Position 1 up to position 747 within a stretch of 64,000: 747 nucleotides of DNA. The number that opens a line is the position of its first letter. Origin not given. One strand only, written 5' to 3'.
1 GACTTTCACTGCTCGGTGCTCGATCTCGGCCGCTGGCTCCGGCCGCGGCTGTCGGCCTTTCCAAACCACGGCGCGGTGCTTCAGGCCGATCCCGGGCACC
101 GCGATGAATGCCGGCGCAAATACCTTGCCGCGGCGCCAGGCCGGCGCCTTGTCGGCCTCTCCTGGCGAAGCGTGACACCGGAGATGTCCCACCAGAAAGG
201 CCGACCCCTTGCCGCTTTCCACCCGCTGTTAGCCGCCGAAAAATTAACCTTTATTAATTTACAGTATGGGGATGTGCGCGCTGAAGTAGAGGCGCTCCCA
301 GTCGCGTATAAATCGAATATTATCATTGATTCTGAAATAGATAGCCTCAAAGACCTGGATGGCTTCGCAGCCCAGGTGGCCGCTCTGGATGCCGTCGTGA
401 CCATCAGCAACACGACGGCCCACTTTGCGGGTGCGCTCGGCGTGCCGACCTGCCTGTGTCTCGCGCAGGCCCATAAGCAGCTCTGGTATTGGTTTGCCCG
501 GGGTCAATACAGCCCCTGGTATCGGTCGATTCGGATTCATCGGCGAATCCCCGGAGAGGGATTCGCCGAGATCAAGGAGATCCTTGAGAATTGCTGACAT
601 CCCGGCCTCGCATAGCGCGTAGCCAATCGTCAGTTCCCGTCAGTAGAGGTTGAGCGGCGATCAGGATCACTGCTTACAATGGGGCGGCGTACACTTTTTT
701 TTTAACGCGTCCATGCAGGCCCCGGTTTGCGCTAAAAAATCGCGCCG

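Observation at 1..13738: Candidate self-contained surface-protein export module: GT9-like enzyme, S/T-rich cargo, T2SS without an ATPase, Sel1 protein, GmhA-like isomerase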

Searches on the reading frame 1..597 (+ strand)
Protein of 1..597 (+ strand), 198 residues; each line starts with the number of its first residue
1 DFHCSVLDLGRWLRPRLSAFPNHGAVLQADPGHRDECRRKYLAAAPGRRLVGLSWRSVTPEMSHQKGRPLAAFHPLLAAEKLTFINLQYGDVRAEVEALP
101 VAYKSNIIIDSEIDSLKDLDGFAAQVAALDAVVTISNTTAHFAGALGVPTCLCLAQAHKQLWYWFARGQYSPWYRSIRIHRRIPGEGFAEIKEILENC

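Call 3: search_protein_families(library=pfam, proteins=[window:1-597:+], max_evalue=0.01)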
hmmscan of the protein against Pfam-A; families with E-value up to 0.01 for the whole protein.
window:1-597:+ (198 aa): 0 families

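Call 8: search_protein_families(library=ncbifam, proteins=[window:1-597:+], max_evalue=0.1)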
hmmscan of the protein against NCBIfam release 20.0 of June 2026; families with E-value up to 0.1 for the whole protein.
window:1-597:+ (198 aa): 0 families

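Call 20: find_homologous_proteins(query=window:1-597:+)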
Query window:1-597:+ (198 aa): 163 proteins with E <= 0.001 among 756 candidates; the best 120 are listed.
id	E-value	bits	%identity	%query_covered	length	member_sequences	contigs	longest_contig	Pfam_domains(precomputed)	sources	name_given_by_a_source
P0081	6.0e-59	217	58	93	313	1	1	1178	-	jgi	jgi:hypothetical protein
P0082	5.5e-49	185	49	91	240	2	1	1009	-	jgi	jgi:hypothetical protein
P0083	3.0e-47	179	47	91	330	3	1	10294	-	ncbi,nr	ncbi:MAG TPA: hypothetical protein DGZ24_07635, partial [Rhodospirillaceae bacterium]|nr:hypothetica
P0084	2.4e-43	166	45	91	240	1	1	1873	-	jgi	-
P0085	2.6e-43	166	46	96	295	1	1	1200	-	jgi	jgi:hypothetical protein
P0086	3.0e-43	166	46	98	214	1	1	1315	-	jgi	jgi:ADP-heptose:LPS heptosyltransferase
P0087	1.5e-41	161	47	88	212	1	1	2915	-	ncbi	-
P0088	1.5e-41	161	45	97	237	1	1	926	-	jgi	jgi:hypothetical protein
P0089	2.8e-40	156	45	90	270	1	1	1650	-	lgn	-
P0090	1.1e-39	155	44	92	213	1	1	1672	-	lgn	-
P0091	2.0e-39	154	43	92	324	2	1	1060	-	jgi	jgi:hypothetical protein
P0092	3.3e-39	153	45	95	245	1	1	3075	-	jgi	jgi:ADP-heptose:LPS heptosyltransferase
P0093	5.0e-39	152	46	92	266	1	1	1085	-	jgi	jgi:ADP-heptose:LPS heptosyltransferase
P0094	1.4e-38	151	46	91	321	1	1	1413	-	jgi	jgi:hypothetical protein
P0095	1.6e-38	151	44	91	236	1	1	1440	-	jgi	jgi:hypothetical protein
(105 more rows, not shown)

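Call 24: search_solved_structures(query=A2, max_evalue=1, show_alignments=0)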
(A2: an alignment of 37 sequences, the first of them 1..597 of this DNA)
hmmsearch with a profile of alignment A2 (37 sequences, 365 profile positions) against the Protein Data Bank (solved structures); distinct sequences matched with E-value up to 1: 21.
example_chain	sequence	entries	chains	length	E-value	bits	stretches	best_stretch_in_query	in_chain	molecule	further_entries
9qhb_A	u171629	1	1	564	4.4e-12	49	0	25-60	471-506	Engineered tetratricopeptide repeat protein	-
8bu0_A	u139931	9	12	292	7.4e-08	35.1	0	25-69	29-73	Consensus tetratricopeptide repeat protein | Crystal structure of an 8-repeat consensus TPR superhelix with Zinc. | Monomer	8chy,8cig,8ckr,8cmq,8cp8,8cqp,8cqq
9qhc_A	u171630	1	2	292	6.6e-07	32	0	24-63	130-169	Engineered tetratricopeptide repeat protein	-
7obi_A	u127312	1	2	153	0.0002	23.8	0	22-71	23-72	CTPR-rv4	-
1na0_A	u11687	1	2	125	0.0023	20.3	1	12-69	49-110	designed protein CTPR3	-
8ch0_A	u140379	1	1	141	0.003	20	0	23-70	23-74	Consensus tetratricopeptide repeat protein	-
2fo7_A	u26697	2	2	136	0.0032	19.8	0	23-70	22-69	SYNTHETIC CONSENSUS TPR PROTEIN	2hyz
3kd7_A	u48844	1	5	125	0.0033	19.8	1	24-73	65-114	CTPR390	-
8ump_A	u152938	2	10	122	0.006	19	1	11-70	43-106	T33-ml35-redesigned-TPR-domain-fold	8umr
6vfh_A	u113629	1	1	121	0.016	17.6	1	12-69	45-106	T33_dn10A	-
6v8e_A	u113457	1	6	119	0.016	17.6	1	12-73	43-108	Designed protein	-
2wqh_A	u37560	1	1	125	0.046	16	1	13-64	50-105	CTPR3Y3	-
6vfi_B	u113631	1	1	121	0.055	15.8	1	12-65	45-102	O43_dn18B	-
5hrz_A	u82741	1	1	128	0.057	15.7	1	23-74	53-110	TPR domain protein 1na0C3_3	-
6vfj_B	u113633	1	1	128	0.069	15.5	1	23-70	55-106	I53_dn5B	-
1psw_A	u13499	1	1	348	0.24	13.7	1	272-308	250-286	ADP-HEPTOSE LPS HEPTOSYLTRANSFERASE II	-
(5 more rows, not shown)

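Call 35: predict_structure(alignment_id=A3)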
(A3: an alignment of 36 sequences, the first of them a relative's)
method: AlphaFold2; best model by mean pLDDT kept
length: 313 residues; sequences in the alignment: 36
mean_pLDDT: 92.4   pTM: 0.91
mean pLDDT of the five models: 92.4, 91.8, 91.6, 90.9, 88.7
residues with pLDDT >= 90: 245; 70-90: 60; 50-70: 7; < 50: 1
segments of 3 or more residues with pLDDT < 50: none
pLDDT, mean of each block of 10 residues (from residue 1): 93 90 83 95 98 92 97 98 98 98 96 96 95 91 98 92 94 84 94 95 95 97 94 98 95 97 87 87 92 89 71 48
secondary structure, 60 per line:
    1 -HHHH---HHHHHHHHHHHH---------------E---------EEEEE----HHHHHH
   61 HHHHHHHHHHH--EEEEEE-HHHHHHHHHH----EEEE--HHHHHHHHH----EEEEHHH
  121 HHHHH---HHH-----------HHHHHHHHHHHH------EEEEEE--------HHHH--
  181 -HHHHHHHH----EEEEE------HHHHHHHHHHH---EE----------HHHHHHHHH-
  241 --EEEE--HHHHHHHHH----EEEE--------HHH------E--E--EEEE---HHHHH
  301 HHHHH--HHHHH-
elements in order: H2-5 H9-20 E46-50 H55-71 E74-79 H81-90 E95-98 H101-109 E114-117 H118-125 H143-154 E161-166 H175-178 H182-189 E194-198 H205-215 H231-239 E243-246 H249-257 E262-265 E289-292 H296-305 H308-312

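Call 40: fold_search(model_id=the predicted structure, library=pdb)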
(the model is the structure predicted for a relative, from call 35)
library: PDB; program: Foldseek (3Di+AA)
matches with E <= 10: 1626; with E <= 0.001: 38
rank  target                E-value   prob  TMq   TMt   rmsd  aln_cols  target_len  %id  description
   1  3tov_A                2.3e-09  1.00  0.62  0.56   5.6       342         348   12  The crystal structure of the glycosyl transferase family 9 from Veillonella parvula DSM 2008 (released 2011-09-21)
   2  3tov_B                6.4e-09  1.00  0.57  0.52   7.9       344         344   13  The crystal structure of the glycosyl transferase family 9 from Veillonella parvula DSM 2008 (released 2011-09-21)
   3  1psw                  7.8e-08  1.00  0.59  0.57   6.0       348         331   14  Structure of E. coli ADP-heptose lps heptosyltransferase II (released 2003-07-08)
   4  2h1h_B                6.2e-07  1.00  0.53  0.53  11.6       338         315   11  E. coli heptosyltransferase WaaC with ADP-2-deoxy-2-fluoro heptose (released 2007-05-22)
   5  2h1h_A                1.2e-06  1.00  0.53  0.52   6.7       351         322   10  E. coli heptosyltransferase WaaC with ADP-2-deoxy-2-fluoro heptose (released 2007-05-22)
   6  6dfe_B                1.4e-06  1.00  0.54  0.52  10.1       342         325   15  The structure of a ternary complex of E. coli WaaC (released 2018-09-05)
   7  2gt1_A                4.2e-06  1.00  0.53  0.52   9.9       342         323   14  E. coli heptosyltransferase WaaC. (released 2007-05-01)
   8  2gt1_B                6.8e-06  1.00  0.50  0.52   6.9       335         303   11  E. coli heptosyltransferase WaaC. (released 2007-05-01)
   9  2h1f_A                1.1e-05  1.00  0.53  0.52  10.0       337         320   12  E. coli heptosyltransferase WaaC with ADP (released 2007-05-22)
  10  5koe_D                1.7e-05  1.00  0.44  0.32  11.1       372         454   12  The structure of Arabidopsis thaliana FUT1 in complex with XXLG (released 2016-09-28)
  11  4rap_D                4.0e-05  1.00  0.48  0.41   8.0       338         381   12  Crystal structure of bacterial iron-containing dodecameric glycosyltransferase TibC from enterotoxigenic E.coli H10407 (released 2014-10-29)
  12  4rap_J                6.9e-05  1.00  0.44  0.38   8.2       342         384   12  Crystal structure of bacterial iron-containing dodecameric glycosyltransferase TibC from enterotoxigenic E.coli H10407 (released 2014-10-29)
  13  4rap_E                6.9e-05  1.00  0.43  0.36   9.8       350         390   12  Crystal structure of bacterial iron-containing dodecameric glycosyltransferase TibC from enterotoxigenic E.coli H10407 (released 2014-10-29)
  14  5kx6_B                7.8e-05  1.00  0.42  0.31  13.1       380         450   12  The structure of Arabidopsis thaliana FUT1 Mutant R284K in complex with GDP (released 2016-09-28)
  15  4rb4_A                1.1e-04  1.00  0.46  0.39   8.3       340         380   13  Crystal structure of dodecameric iron-containing heptosyltransferase TibC in complex with ADP-D-beta-D-heptose at 3.9  (released 2014-11-05)
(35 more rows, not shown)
